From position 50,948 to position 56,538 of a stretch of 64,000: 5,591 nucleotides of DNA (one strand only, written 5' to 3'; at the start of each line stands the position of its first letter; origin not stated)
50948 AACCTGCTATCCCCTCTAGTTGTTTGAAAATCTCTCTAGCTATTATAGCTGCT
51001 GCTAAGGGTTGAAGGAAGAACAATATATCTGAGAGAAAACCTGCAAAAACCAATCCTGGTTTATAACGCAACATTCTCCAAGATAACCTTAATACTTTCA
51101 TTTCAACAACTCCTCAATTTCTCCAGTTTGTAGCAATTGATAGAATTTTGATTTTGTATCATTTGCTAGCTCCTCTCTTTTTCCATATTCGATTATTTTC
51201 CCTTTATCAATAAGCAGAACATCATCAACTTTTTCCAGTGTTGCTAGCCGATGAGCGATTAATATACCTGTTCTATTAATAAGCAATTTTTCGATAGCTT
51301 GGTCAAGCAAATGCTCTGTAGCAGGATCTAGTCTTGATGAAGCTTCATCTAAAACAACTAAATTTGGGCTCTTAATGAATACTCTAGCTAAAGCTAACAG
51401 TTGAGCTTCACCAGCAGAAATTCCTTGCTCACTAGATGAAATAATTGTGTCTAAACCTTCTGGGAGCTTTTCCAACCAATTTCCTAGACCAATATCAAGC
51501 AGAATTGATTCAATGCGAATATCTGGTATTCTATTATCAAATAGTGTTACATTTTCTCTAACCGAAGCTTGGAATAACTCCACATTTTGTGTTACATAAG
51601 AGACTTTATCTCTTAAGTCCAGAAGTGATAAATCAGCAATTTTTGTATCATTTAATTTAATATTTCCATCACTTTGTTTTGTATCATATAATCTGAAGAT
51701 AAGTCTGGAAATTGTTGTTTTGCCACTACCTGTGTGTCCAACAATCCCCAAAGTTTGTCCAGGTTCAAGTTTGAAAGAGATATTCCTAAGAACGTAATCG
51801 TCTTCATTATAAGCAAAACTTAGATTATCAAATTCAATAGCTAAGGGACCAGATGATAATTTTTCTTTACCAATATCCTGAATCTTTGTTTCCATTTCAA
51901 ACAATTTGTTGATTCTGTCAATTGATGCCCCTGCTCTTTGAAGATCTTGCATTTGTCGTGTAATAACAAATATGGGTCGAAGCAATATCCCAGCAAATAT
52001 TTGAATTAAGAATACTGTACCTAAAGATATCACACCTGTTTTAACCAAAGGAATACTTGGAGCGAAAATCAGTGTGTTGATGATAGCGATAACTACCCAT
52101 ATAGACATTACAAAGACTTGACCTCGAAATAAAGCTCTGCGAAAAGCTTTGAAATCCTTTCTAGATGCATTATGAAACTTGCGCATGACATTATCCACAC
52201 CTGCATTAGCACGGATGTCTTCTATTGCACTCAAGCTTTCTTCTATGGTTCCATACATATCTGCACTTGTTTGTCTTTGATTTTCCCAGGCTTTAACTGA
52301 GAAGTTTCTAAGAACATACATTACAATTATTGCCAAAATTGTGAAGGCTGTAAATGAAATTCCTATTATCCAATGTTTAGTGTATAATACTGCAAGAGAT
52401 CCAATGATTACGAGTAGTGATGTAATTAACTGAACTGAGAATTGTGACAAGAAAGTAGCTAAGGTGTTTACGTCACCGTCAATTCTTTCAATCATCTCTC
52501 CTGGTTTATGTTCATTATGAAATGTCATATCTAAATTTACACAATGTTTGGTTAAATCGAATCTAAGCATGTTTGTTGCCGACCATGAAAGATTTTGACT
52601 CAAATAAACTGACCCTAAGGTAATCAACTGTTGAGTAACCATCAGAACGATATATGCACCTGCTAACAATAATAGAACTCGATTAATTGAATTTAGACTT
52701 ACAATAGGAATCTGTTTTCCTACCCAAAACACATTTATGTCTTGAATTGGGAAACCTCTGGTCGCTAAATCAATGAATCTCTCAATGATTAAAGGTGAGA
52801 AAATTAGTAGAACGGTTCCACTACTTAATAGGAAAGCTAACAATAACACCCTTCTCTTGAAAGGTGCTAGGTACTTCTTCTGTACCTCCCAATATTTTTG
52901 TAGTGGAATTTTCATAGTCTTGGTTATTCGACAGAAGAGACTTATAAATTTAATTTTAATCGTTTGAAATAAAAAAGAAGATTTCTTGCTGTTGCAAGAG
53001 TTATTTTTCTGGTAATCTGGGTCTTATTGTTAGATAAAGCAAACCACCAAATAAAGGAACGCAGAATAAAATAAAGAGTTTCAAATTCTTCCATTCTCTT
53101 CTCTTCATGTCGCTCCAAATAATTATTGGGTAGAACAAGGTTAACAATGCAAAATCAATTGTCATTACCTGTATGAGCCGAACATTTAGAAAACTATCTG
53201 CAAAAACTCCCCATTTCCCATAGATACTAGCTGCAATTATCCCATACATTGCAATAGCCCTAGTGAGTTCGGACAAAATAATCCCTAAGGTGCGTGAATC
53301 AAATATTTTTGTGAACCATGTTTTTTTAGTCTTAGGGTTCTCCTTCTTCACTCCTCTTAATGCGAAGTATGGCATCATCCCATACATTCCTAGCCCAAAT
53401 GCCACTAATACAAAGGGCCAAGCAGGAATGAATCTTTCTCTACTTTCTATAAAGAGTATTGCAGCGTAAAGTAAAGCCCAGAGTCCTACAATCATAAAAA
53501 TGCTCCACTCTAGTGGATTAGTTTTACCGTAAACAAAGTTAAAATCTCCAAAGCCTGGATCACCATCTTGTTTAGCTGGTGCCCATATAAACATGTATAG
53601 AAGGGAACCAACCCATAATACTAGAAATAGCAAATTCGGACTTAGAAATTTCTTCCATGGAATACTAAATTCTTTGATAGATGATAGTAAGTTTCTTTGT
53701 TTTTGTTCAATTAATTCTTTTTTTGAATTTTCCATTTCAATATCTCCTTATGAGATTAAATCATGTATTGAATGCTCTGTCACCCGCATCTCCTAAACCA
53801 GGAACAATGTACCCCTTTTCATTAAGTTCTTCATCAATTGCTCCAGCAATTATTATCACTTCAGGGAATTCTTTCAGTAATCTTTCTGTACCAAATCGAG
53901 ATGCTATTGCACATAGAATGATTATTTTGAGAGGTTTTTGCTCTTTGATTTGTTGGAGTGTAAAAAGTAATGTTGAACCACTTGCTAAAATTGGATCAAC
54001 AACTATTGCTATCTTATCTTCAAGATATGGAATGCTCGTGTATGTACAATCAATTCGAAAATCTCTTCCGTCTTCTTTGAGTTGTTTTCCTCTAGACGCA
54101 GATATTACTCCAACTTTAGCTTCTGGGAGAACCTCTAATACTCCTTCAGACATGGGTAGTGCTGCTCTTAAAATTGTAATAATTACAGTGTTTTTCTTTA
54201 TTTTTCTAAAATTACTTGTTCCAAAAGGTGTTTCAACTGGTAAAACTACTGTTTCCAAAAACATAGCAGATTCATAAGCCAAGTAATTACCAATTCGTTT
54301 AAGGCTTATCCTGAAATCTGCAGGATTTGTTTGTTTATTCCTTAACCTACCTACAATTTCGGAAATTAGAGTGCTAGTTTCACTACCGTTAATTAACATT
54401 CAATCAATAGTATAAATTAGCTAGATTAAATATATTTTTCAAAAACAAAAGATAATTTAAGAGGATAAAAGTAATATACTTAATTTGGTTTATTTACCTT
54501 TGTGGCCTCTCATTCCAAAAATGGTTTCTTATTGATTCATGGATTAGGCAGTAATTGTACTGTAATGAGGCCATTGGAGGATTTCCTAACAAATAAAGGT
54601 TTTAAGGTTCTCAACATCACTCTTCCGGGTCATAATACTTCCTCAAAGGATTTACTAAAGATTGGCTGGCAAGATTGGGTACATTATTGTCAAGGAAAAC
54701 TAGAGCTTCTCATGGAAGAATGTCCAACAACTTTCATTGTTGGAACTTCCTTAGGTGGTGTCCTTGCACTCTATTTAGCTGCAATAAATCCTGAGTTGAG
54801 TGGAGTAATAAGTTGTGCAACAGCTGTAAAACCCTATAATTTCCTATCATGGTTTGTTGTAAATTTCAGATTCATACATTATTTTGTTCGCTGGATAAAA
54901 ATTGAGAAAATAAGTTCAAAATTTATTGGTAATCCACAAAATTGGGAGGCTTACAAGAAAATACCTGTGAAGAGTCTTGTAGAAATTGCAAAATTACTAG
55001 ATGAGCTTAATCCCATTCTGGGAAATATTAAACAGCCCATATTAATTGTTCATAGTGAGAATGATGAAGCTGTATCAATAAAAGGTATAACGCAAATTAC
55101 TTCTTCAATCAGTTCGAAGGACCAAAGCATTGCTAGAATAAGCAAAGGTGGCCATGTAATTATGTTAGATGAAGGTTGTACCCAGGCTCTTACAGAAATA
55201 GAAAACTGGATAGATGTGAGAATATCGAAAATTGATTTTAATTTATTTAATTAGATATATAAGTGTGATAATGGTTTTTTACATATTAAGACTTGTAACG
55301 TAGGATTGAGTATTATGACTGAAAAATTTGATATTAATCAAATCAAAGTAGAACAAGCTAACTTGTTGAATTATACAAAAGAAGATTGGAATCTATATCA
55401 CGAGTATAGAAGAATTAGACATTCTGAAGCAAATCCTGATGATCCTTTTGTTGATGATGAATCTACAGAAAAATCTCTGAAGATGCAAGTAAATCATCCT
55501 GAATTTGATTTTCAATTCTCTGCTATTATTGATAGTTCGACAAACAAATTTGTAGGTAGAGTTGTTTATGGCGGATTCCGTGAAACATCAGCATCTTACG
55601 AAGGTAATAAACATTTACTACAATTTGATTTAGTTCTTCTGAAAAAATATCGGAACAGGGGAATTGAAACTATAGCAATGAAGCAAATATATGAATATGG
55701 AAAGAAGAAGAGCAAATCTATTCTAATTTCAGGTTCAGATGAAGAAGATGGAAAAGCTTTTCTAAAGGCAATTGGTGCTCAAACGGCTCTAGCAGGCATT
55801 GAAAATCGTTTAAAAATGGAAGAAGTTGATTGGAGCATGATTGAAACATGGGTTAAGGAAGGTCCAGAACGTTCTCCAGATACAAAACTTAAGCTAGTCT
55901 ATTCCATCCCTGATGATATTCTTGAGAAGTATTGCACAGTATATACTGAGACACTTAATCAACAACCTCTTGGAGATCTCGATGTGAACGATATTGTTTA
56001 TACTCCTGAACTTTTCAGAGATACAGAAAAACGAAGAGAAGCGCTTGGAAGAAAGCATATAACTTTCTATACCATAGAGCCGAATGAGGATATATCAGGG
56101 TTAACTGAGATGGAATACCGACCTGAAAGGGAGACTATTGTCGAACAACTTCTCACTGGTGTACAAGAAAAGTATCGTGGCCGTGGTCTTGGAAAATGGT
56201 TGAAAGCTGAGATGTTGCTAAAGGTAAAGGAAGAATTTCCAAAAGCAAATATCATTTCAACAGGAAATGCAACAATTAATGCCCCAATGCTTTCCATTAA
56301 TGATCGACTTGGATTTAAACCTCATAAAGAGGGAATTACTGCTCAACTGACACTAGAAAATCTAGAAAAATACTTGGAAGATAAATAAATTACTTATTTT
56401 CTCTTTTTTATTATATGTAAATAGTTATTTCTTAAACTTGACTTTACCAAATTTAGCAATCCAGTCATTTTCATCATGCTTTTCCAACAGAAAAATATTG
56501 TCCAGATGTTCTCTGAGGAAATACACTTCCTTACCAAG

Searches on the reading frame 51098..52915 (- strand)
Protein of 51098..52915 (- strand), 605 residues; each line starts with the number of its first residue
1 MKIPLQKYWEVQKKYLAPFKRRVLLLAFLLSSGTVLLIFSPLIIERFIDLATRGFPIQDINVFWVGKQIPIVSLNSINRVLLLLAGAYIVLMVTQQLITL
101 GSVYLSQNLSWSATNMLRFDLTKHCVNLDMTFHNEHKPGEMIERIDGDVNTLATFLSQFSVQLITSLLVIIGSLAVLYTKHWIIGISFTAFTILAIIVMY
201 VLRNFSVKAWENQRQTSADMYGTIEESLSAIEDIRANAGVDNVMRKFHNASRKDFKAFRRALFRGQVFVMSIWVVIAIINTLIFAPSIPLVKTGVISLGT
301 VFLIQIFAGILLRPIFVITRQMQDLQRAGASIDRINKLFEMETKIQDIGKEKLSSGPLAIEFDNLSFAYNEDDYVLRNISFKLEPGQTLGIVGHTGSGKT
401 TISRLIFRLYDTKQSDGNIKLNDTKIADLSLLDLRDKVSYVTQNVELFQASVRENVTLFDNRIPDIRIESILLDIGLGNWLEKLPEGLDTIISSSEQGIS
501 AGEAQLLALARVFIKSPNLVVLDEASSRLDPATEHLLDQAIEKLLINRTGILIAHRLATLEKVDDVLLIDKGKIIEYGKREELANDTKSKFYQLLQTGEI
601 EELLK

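Call 79: search_protein_families(library=pfam, proteins=[window:51098-52915:-], max_evalue=0.001)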
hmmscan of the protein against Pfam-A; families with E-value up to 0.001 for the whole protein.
window:51098-52915:- (605 aa): 3 families
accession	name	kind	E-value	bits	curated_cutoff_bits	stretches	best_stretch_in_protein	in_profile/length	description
PF00664.28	ABC_membrane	-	3.1e-27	96.4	28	1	24-314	2-273/274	ABC transporter transmembrane region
PF00005.33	ABC_tran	-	4.2e-26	92.6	25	1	376-526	1-136/137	ABC transporter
PF02463.25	SMC_N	-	4.5e-05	23.4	40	0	391-569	29-211/220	RecF/RecN/SMC N terminal domain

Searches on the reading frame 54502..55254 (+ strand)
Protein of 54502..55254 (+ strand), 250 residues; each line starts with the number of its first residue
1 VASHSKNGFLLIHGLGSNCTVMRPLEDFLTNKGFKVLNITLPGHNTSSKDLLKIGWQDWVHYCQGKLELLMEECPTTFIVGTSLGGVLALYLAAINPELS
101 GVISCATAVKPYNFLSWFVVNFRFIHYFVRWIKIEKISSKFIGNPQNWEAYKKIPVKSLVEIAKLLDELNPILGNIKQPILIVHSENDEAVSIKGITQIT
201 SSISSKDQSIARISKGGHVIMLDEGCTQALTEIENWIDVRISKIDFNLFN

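Call 105: search_protein_families(library=pfam, proteins=[window:54502-55254:+], max_evalue=0.001)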
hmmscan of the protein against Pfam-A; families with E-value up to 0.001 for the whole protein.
window:54502-55254:+ (250 aa): 5 families
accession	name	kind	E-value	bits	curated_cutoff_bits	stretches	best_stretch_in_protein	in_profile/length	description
PF12146.15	Hydrolase_4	-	1.3e-21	77.4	27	1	6-223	4-237/239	Serine aminopeptidase, S33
PF00561.26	Abhydrolase_1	-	2.3e-11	44.3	25.8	1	9-114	3-106/245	alpha/beta hydrolase fold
PF12697.13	Abhydrolase_6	-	3.1e-09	38.3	26.3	1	10-223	2-209/217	Alpha/beta hydrolase family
PF00756.26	Esterase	-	0.00033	21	22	1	77-112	117-153/251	Putative esterase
PF00326.27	Peptidase_S9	-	0.00057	19.9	22.6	0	77-221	66-190/213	Prolyl oligopeptidase family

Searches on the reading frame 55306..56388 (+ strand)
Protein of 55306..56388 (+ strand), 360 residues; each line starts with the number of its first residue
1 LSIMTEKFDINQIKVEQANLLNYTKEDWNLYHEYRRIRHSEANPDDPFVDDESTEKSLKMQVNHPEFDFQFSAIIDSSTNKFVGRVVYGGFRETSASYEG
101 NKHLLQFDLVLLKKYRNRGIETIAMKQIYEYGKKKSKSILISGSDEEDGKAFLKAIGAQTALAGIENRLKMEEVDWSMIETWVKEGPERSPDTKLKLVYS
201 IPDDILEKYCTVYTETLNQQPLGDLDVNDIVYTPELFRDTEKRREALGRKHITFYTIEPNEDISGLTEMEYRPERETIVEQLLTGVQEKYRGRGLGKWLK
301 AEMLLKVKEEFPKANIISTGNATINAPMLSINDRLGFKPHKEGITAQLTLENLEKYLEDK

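Call 105: search_protein_families(library=pfam, proteins=[window:55306-56388:+], max_evalue=0.001)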
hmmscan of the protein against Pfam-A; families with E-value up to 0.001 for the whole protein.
window:55306-56388:+ (360 aa): 3 families
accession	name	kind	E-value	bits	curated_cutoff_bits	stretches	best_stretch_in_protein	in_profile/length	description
PF00583.31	Acetyltransf_1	-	1.6e-07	32.1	20.7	0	71-136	33-92/116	Acetyltransferase (GNAT) family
PF13508.13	Acetyltransf_7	-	8.3e-05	23.3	27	0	253-307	4-56/84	Acetyltransferase (GNAT) domain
PF14542.12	Acetyltransf_CG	-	0.00027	21.4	30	0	266-310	12-56/80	GCN5-related N-acetyl-transferase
